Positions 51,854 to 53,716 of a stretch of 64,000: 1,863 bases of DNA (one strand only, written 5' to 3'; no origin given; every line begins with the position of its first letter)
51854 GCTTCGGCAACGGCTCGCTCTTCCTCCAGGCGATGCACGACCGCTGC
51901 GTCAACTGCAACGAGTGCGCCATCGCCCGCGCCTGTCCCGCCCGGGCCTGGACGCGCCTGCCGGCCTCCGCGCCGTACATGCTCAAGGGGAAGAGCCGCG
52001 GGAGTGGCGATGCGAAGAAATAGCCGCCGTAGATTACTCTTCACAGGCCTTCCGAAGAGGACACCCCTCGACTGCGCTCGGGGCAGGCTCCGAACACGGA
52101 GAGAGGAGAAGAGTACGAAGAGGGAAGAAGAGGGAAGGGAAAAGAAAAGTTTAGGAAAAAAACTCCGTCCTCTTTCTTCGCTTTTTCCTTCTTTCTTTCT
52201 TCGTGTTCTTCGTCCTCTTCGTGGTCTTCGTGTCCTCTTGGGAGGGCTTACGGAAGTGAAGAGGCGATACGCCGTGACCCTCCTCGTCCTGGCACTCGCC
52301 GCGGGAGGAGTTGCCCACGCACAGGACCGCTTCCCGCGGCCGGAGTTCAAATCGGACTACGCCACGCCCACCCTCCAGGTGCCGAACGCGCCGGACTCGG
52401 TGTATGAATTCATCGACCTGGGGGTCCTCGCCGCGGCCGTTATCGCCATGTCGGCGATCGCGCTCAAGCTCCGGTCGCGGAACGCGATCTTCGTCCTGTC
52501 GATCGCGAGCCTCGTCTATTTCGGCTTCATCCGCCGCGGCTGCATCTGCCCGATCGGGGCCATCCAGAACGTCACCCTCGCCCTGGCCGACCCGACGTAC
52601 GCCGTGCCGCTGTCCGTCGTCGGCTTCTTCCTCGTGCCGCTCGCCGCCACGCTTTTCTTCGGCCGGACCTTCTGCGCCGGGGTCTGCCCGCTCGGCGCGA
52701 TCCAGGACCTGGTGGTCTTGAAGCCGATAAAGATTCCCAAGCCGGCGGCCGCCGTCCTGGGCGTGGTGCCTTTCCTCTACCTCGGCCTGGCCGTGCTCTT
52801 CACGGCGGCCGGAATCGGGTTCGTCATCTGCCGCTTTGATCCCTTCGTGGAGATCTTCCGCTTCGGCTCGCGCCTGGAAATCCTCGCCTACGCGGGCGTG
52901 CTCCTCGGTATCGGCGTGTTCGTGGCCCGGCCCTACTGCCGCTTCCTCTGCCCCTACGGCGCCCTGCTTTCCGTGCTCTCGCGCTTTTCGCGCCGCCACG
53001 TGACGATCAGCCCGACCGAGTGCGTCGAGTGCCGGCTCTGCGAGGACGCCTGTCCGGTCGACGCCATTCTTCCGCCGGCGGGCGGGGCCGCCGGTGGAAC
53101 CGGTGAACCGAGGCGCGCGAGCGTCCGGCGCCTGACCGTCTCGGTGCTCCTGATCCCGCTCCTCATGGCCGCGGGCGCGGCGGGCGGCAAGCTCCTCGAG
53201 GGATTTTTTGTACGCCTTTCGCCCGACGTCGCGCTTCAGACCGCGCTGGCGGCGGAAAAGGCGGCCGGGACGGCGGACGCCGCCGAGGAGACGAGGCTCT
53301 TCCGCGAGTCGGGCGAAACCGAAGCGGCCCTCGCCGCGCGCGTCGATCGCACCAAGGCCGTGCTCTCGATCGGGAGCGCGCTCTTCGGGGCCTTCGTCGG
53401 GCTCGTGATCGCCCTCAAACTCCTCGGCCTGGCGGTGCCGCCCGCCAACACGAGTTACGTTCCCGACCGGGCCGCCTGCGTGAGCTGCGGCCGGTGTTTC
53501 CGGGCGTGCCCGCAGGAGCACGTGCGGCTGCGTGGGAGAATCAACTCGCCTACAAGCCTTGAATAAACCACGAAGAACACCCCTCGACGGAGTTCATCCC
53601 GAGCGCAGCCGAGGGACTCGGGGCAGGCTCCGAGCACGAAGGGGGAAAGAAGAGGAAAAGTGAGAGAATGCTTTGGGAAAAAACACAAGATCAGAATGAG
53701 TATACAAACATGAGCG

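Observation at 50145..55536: Orphan NapG/NapH (MauM/MauN)-like quinol-dehydrogenase module wired to two beta-propellers and a Tat-exported Cys peptide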

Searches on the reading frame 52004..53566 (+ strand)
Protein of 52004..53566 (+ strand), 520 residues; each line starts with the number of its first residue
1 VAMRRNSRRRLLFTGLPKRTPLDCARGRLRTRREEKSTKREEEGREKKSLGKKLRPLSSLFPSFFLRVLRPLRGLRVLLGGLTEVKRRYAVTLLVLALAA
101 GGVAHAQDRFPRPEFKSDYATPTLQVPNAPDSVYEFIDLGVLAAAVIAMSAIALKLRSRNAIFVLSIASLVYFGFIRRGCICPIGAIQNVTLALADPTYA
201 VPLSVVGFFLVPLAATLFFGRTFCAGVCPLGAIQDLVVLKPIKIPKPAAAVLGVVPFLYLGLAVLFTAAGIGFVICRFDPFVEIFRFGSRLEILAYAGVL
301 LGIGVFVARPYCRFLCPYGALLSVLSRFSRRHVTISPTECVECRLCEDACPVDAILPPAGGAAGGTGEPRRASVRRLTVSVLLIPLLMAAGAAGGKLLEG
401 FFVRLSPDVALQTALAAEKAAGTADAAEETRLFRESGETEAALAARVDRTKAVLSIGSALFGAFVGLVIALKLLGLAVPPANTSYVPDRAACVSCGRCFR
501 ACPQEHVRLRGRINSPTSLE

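Call 3: search_protein_families(library=pfam, proteins=[window:52004-53566:+], max_evalue=0.01)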
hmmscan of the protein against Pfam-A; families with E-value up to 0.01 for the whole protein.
window:52004-53566:+ (520 aa): 13 families
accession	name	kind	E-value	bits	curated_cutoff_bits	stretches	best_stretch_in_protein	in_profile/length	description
PF12801.12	Fer4_5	-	5.2e-15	55.6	22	2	203-238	3-38/48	4Fe-4S binding domain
PF00037.32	Fer4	-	7.8e-11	41.8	21.1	2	333-355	1-23/24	4Fe-4S binding domain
PF12838.12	Fer4_7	-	2.2e-10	41.3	27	2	311-354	7-52/52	4Fe-4S dicluster domain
PF13187.11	Fer4_9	-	8.2e-10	39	27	2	311-355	7-52/52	4Fe-4S dicluster domain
PF14697.11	Fer4_21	-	1.2e-08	35.4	35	1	312-355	14-57/59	4Fe-4S dicluster domain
PF13237.11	Fer4_10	-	1.9e-07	31.3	25.5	2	488-504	5-21/53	4Fe-4S dicluster domain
PF13484.11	Fer4_16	-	1.1e-05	26.6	30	2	339-358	1-20/66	4Fe-4S double cluster binding domain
PF25160.1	LdpA_Fe-S-bd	-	1.9e-05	24.8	27.6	0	490-509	26-45/49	LdpA Fe-S cluster-binding domain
PF13183.11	Fer4_8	-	4.8e-05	24.3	27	0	339-352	4-17/68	4Fe-4S dicluster domain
PF12837.12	Fer4_6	-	0.0001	22.5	25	2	488-503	5-20/24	4Fe-4S binding domain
PF12797.12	Fer4_2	-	0.00095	19.4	24.5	1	332-352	2-22/22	4Fe-4S binding domain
PF12798.12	Fer4_3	-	0.0046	18.1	27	0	340-354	1-15/15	4Fe-4S binding domain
PF17179.9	Fer4_22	-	0.0047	18.2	27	0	488-505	77-94/95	4Fe-4S dicluster domain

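Call 4: search_protein_families(library=ncbifam, proteins=[window:52004-53566:+], max_evalue=0.01)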
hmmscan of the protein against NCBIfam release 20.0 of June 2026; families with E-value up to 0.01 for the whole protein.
window:52004-53566:+ (520 aa): 47 families (the best 25 are shown)
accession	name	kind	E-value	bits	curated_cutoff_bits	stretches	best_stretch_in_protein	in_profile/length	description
TIGR02163.1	napH_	subfamily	2.4e-14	53.5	213.05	1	204-358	62-221/255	NapH/MauN family ferredoxin-type protein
NF007013.0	PRK09477.1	equivalog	2.8e-14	52.9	234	1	204-359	85-245/286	quinol dehydrogenase ferredoxin subunit NapH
NF046105.1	TransRegNosR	equivalog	1.5e-12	46.6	1000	1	214-357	490-646/680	transcriptional regulator NosR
NF038196.1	ferrodoxin_EFR1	subfamily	3.3e-08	33.9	75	0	488-510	183-204/242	EFR1 family ferrodoxin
NF058577.1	FdxA_fam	equivalog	7.8e-08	32.4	65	2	332-354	30-52/52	4Fe-4S ferredoxin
TIGR01971.1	NuoI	subfamily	1.5e-07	31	113.05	1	311-355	49-98/121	NADH-quinone oxidoreductase, chain I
NF040864.1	HgcB_ferredoxin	equivalog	1.2e-06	28.3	99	1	312-356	22-62/93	mercury methylation ferredoxin HgcB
NF042909.1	FMH_DH_FwdF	exception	1.8e-06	27.3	375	1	332-355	132-155/336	tungsten-dependent formylmethanofuran dehydrogenase subunit FwdF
TIGR04105.1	FeFe_hydrog_B1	subfamily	3e-06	26.2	450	1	311-356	120-160/462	monomeric [FeFe] hydrogenase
TIGR02936.1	fdxN_nitrog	equivalog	7.4e-06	26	80.55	1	488-511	19-42/91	ferredoxin III, nif-specific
TIGR01944.1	rnfB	subfamily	7.7e-06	25.6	68.7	1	330-356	105-131/190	RnfABCDGE type electron transport complex subunit B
NF045490.1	FdxA_Protbact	equivalog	8.9e-06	25.9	135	1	333-357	33-57/104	ferredoxin FdxA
NF045480.1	FdxA_Actino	equivalog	1e-05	25.7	125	1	330-355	30-55/107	ferredoxin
TIGR04395.1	cutC_activ_rSAM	equivalog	2.1e-05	23.9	360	0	311-355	61-103/309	choline TMA-lyase-activating enzyme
NF004914.0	PRK06273.1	equivalog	4.9e-05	23.2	163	0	334-355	89-110/167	ferredoxin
NF040770.1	hetero_SS_HdrA2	exception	0.00037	18.7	1100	0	332-355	282-305/777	CoB-CoM heterodisulfide reductase HdrA2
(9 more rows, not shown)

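Call 31: search_solved_structures(query=window:52256-53566:+, max_evalue=0.01)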
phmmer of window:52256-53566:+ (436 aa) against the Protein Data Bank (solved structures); distinct sequences matched with E-value up to 0.01: 26.
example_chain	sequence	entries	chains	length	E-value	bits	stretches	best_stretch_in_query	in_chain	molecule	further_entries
8qby_I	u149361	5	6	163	0.00013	24.3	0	249-273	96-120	NADH-quinone oxidoreductase subunit I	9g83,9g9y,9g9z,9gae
9f5x_G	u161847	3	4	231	0.0003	23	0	249-273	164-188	NADH:ubiquinone oxidoreductase subunit 8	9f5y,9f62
7zm7_I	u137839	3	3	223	0.00031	23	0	249-274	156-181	Oxidoreductase-like protein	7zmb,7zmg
9sw6_H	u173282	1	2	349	0.00034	22.9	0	228-271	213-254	Tungsten formylmethanofuran dehydrogenase, subunit F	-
5lc5_I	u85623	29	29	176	0.00042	22.6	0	249-273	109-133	NADH dehydrogenase [ubiquinone] iron-sulfur protein 8, mitochondrial | Mitochondrial complex I, TYKY subunit | NADH:ubiquinone oxidoreductase core subunit S8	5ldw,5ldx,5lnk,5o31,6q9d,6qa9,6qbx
7v2c_B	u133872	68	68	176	0.00044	22.5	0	249-272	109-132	NADH dehydrogenase [ubiquinone] iron-sulfur protein 8, mitochondrial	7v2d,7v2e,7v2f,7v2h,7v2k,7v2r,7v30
7ar7_I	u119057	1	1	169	0.00045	22.5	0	249-273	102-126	NADH dehydrogenase [ubiquinone] iron-sulfur protein 8-A, mitochondrial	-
5xtb_B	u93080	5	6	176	0.00052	22.3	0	249-273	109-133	NADH dehydrogenase [ubiquinone] iron-sulfur protein 8, mitochondrial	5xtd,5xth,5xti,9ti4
7qsd_I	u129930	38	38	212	0.00054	22.2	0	249-273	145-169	NADH dehydrogenase [ubiquinone] iron-sulfur protein 8, mitochondrial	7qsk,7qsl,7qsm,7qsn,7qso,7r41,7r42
7arc_I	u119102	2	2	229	0.00058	22.1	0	249-273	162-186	TYKY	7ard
5gpn_b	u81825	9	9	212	0.00058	22.1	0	249-273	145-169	NADH dehydrogenase [ubiquinone] iron-sulfur protein 8 | NADH dehydrogenase [ubiquinone] iron-sulfur protein 8, mitochondrial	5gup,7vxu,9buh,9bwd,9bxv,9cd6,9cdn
8b9z_I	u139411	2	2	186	0.0006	22.1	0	249-272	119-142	NADH dehydrogenase (ubiquinone) 23 kDa subunit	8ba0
8ud1_1I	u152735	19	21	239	0.0007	21.8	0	249-272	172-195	NADH dehydrogenase [ubiquinone] iron-sulfur protein 8, mitochondrial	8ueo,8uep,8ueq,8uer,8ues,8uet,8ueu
5t5i_F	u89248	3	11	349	0.00071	21.8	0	228-271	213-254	Tungsten formylmethanofuran dehydrogenase subunit fwdF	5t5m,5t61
6g2j_I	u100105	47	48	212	0.00072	21.8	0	249-272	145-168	NADH dehydrogenase [ubiquinone] iron-sulfur protein 8, mitochondrial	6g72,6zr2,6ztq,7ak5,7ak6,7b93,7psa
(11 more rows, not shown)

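Call 59: find_homologous_proteins(query=window:52256-53566:+)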
Query window:52256-53566:+ (436 aa): 5528 proteins with E <= 0.001 among 8000 candidates; the best 120 are listed.
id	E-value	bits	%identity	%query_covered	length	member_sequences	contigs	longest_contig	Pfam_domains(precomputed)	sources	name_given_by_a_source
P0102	3.5e-277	937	100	100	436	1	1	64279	PF14697.12,PF12801.13,PF00037.33,PF13484.12,PF12838.13,PF25160.2,PF13237.12,PF13187.12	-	-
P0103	2.3e-247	839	90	99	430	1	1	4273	PF14697.12,PF12801.13,PF00037.33,PF13484.12,PF12838.13,PF25160.2,PF13237.12,PF13187.12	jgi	-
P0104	1.2e-225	767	80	98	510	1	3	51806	PF14697.12,PF12801.13,PF00037.33,PF13484.12,PF12838.13,PF25160.2,PF13237.12,PF13187.12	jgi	jgi:NosR/NirI family nitrous oxide reductase transcriptional regulator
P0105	5.8e-223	758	82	94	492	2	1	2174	PF14697.12,PF12801.13,PF12837.13,PF00037.33,PF13484.12,PF12838.13,PF13237.12,PF13187.12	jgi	jgi:NosR/NirI family nitrous oxide reductase transcriptional regulator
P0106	1.2e-198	678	73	97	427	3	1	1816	PF14697.12,PF12801.13,PF00037.33,PF13484.12,PF12838.13,PF13237.12,PF13187.12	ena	-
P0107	1.5e-175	602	65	92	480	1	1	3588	PF14697.12,PF12801.13,PF12837.13,PF00037.33,PF13484.12,PF12838.13,PF25160.2,PF13237.12,PF13187.12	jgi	jgi:ferredoxin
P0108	6.1e-167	574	63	95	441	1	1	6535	PF14697.12,PF12801.13,PF12837.13,PF00037.33,PF12798.13,PF13484.12,PF12838.13,PF25160.2,PF13237.12,PF13187.12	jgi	jgi:polyferredoxin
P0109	1.2e-143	497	54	95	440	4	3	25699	PF14697.12,PF17179.10,PF12801.13,PF12837.13,PF00037.33,PF13484.12,PF12838.13,PF13237.12,PF13183.12,PF13187.12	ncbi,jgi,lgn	-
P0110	7.7e-142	491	52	100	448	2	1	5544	PF14697.12,PF12801.13,PF00037.33,PF13484.12,PF12838.13,PF13237.12,PF13183.12,PF13187.12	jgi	jgi:NosR/NirI family nitrous oxide reductase transcriptional regulator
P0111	5.2e-141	488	55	97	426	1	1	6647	PF14697.12,PF12801.13,PF12837.13,PF00037.33,PF13484.12,PF12838.13,PF13237.12,PF13187.12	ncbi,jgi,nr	ncbi:MAG: 4Fe-4S binding protein [Spirochaetaceae bacterium]|nr:MAG: 4Fe-4S binding protein [Spiroch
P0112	7.9e-140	485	55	94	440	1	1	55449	PF14697.12,PF12801.13,PF12837.13,PF00037.33,PF13484.12,PF12838.13,PF25160.2,PF13237.12,PF13183.12,PF13187.12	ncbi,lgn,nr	ncbi:MAG: 4Fe-4S binding protein [Spirochaetales bacterium]|nr:4Fe-4S binding protein [Spirochaetale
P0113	2.6e-139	483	53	96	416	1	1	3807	PF14697.12,PF12801.13,PF12837.13,PF00037.33,PF13484.12,PF12838.13,PF25160.2,PF13237.12,PF13183.12,PF13187.12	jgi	jgi:NosR/NirI family nitrous oxide reductase transcriptional regulator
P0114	4.0e-135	469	51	95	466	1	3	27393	PF14697.12,PF12801.13,PF12837.13,PF00037.33,PF13484.12,PF12838.13,PF13237.12,PF13187.12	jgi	jgi:NosR/NirI family nitrous oxide reductase transcriptional regulator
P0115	2.6e-130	453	50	96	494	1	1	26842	PF14697.12,PF12801.13,PF00037.33,PF13484.12,PF12838.13,PF13237.12,PF13187.12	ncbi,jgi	-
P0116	9.1e-130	451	51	97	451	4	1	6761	PF14697.12,PF12801.13,PF00037.33,PF13484.12,PF12838.13,PF25160.2,PF13237.12,PF13187.12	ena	-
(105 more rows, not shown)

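Call 75: predict_structure(alignment_id=A5)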
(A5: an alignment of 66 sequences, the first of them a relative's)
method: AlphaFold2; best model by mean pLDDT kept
length: 436 residues; sequences in the alignment: 66
mean_pLDDT: 86.0   pTM: 0.84
mean pLDDT of the five models: 86.0, 85.0, 84.7, 82.1, 81.8
residues with pLDDT >= 90: 239; 70-90: 144; 50-70: 27; < 50: 26
segments of 3 or more residues with pLDDT < 50: 22-44
pLDDT, mean of each block of 10 residues (from residue 1): 78 70 46 43 58 95 96 93 94 79 91 89 95 95 90 89 93 96 88 80 80 91 92 95 91 62 88 72 78 96 98 97 94 93 89 94 96 98 96 86 91 87 87 64
secondary structure, 60 per line:
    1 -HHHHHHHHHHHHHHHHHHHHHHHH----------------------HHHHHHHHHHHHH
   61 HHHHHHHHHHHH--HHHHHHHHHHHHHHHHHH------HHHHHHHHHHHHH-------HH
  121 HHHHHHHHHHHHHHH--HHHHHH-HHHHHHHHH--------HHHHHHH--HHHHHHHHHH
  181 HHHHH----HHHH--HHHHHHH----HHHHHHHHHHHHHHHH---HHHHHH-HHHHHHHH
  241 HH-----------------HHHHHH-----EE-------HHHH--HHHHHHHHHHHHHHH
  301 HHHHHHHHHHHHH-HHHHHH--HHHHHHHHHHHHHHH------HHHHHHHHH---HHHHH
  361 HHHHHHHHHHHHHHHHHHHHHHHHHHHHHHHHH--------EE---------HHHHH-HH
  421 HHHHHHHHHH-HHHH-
elements in order: H2-25 H48-72 H75-92 H99-111 H119-135 H138-143 H145-153 H162-168 H171-185 H190-193 H196-202 H207-222 H226-231 H233-242 H260-265 H280-283 H286-313 H315-320 H323-337 H344-352 H356-393 H413-417 H419-430 H432-435

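Call 78: fold_search(model_id=the predicted structure, library=pdb)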
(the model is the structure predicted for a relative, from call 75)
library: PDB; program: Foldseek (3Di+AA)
matches with E <= 10: 129; with E <= 0.001: 0
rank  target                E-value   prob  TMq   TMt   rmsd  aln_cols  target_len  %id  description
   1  9krl                  4.4e-01  0.04  0.09  0.05  31.3       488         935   10  Cryo-EM structure of human ABCC4 (cAMP-bound) (released 2025-09-24)
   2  7c76_B                7.7e-01  0.07  0.13  0.12  24.5       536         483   10  Cryo-EM structure of human TLR3 in complex with UNC93B1 (released 2021-01-06)
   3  6ob6_A                8.1e-01  0.10  0.14  0.16  21.4       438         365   10  Human equilibrative nucleoside transporter-1, S-(4-nitrobenzyl)-6-thioinosine bound, merohedrally twinned (released 2019-07-03)
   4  6w4s_F                8.8e-01  0.05  0.11  0.12  24.3       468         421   11  Structure of apo human ferroportin in lipid nanodisc (released 2020-09-09)
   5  7euo_R                9.1e-01  0.07  0.11  0.14  24.8       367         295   11  The structure of formyl peptide receptor 1 in complex with Gi and peptide agonist fMLF (released 2022-05-25)
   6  7dla                  1.0e+00  0.06  0.13  0.14  26.6       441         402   14  Crystal structure of nucleoside transporter NupG (D323A mutant) (released 2021-04-07)
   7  6z4v_AAA              1.3e+00  0.08  0.12  0.12  21.8       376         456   11  Crystal structure of the neurotensin receptor 1 (NTSR1-H4bmx) in complex with NTS8-13 (released 2021-02-10)
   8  7dl9_A                1.5e+00  0.04  0.11  0.12  20.3       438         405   12  Crystal structure of nucleoside transporter NupG (released 2021-04-07)
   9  2b5f_B                1.6e+00  0.07  0.11  0.18  16.8       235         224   14  Crystal structure of the spinach aquaporin SoPIP2;1 in an open conformation to 3.9 resolution (released 2005-12-20)
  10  7qks                  1.7e+00  0.07  0.14  0.07  27.6       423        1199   15  Cryo-EM structure of ABC transporter STE6-2p from Pichia pastoris in apo conformation at 3.1 A resolution (released 2022-10-26)
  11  5hxs                  2.0e+00  0.03  0.10  0.13  23.5       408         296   11  Structural mechanisms of extracellular ion exchange and induced binding-site occlusion in the sodium-calcium exchanger N (released 2016-05-11)
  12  7lo8_Z                2.0e+00  0.03  0.11  0.12  24.2       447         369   12  NorA in complex with Fab36 (released 2022-04-20)
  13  8zms                  2.0e+00  0.08  0.17  0.18  23.2       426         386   14  Acetylcholine-bound VAChT (released 2024-06-19)
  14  28vj_B                2.0e+00  0.03  0.11  0.12  23.4       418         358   13  NorA bound to miniprotein I-23 (released 2026-04-08)
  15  5hxh_A                2.2e+00  0.04  0.12  0.15  22.6       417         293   11  Structural mechanisms of extracellular ion exchange and induced binding-site occlusion in the sodium-calcium exchanger (released 2016-05-11)
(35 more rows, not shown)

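Call 79: find_encoding_contigs(protein=P0112, flank=10000, max_places=1)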
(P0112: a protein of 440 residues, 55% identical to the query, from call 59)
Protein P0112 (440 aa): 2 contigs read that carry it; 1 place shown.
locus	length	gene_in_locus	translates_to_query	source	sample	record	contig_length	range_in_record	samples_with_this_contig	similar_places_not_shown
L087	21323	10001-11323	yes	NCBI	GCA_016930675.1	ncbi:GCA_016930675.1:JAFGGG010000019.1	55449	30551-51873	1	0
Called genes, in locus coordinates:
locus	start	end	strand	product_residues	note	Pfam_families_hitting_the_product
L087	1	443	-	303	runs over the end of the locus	-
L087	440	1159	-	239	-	-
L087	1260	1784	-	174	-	-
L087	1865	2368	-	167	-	-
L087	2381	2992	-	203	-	PF02922:CBM_48, PF16561:AMPK1_CBM (weak)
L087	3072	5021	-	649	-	PF16927:HisKA_7TM, PF07568:HisKA_2, PF02518:HATPase_c, PF08281:Sigma70_r4_2, PF04545:Sigma70_r4 (weak)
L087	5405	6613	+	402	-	PF01011:PQQ (faint), PF13360:PQQ_2, PF13570:Beta-prop_ACSF4 (weak), PF13360:PQQ_2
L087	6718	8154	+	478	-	PF13360:PQQ_2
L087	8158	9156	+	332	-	PF01436:NHL (faint)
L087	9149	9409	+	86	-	-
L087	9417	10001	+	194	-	PF12838:Fer4_7 (faint), PF13187:Fer4_9 (faint), PF00037:Fer4 (faint), PF12797:Fer4_2 (faint), PF12837:Fer4_6 (faint), PF13237:Fer4_10 (faint), PF14697:Fer4_21 (faint)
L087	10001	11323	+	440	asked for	PF25160:LdpA_Fe-S-bd (faint), PF12801:Fer4_5, PF12837:Fer4_6 (faint), PF12838:Fer4_7 (faint), PF13183:Fer4_8 (faint), PF13187:Fer4_9 (faint), PF13237:Fer4_10 (faint), PF00037:Fer4 (weak), +2 more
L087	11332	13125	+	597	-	PF01011:PQQ (faint), PF13360:PQQ_2, PF13570:Beta-prop_ACSF4, PF13360:PQQ_2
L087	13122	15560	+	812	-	PF01257:2Fe-2S_thioredx, PF01512:Complex1_51K, PF00037:Fer4 (faint), PF10589:NADH_4Fe-4S, PF12838:Fer4_7 (weak), PF13187:Fer4_9 (weak), PF14697:Fer4_21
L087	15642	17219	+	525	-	PF13510:Fer2_4, PF14691:Fer4_20, PF07992:Pyr_redox_2, PF01266:DAO (faint), PF13450:NAD_binding_8 (weak), PF22117:Fer4_Nqo3 (weak)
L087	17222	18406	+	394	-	-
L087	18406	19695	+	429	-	PF13579:Glyco_trans_4_4, PF13439:Glyco_transf_4, PF00534:Glycos_transf_1, PF13692:Glyco_trans_1_4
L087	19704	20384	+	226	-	PF00005:ABC_tran, PF02463:SMC_N (faint), PF13304:AAA_21 (faint)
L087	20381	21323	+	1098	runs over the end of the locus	PF12704:MacB_PCD (faint), PF02687:FtsX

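Call 80: find_encoding_contigs(protein=P0109, flank=10000, max_places=1)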
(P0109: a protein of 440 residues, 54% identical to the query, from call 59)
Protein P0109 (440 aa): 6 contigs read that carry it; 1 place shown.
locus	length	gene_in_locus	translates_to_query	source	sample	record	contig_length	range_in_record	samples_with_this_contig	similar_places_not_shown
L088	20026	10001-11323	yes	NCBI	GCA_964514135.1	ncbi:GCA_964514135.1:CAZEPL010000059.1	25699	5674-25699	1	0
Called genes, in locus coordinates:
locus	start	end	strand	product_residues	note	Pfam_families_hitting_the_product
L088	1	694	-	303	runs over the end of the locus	-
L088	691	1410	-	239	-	-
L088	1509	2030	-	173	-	-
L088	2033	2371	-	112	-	-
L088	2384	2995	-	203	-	PF02922:CBM_48, PF16561:AMPK1_CBM (weak)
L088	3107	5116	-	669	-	PF16927:HisKA_7TM, PF07568:HisKA_2, PF02518:HATPase_c, PF08281:Sigma70_r4_2, PF04545:Sigma70_r4 (weak)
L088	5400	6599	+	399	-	PF13570:Beta-prop_ACSF4 (weak), PF13360:PQQ_2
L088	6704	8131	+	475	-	PF13360:PQQ_2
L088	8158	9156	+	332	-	PF01436:NHL (faint)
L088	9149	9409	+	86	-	-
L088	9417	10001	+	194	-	PF12838:Fer4_7 (faint), PF00037:Fer4 (faint), PF12837:Fer4_6 (faint), PF13237:Fer4_10 (faint)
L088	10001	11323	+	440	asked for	PF12801:Fer4_5, PF12837:Fer4_6 (faint), PF12838:Fer4_7 (faint), PF13183:Fer4_8 (faint), PF13187:Fer4_9 (faint), PF13237:Fer4_10 (faint), PF13484:Fer4_16 (faint), PF00037:Fer4 (weak), +2 more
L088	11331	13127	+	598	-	PF13360:PQQ_2, PF25293:Beta-prop_EMC1_N (faint), PF01011:PQQ (faint), PF13570:Beta-prop_ACSF4, PF13360:PQQ_2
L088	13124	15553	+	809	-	PF01257:2Fe-2S_thioredx, PF01512:Complex1_51K, PF00037:Fer4 (faint), PF10589:NADH_4Fe-4S, PF12838:Fer4_7, PF13187:Fer4_9 (weak), PF14697:Fer4_21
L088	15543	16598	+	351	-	PF13510:Fer2_4, PF14691:Fer4_20, PF07992:Pyr_redox_2 (weak)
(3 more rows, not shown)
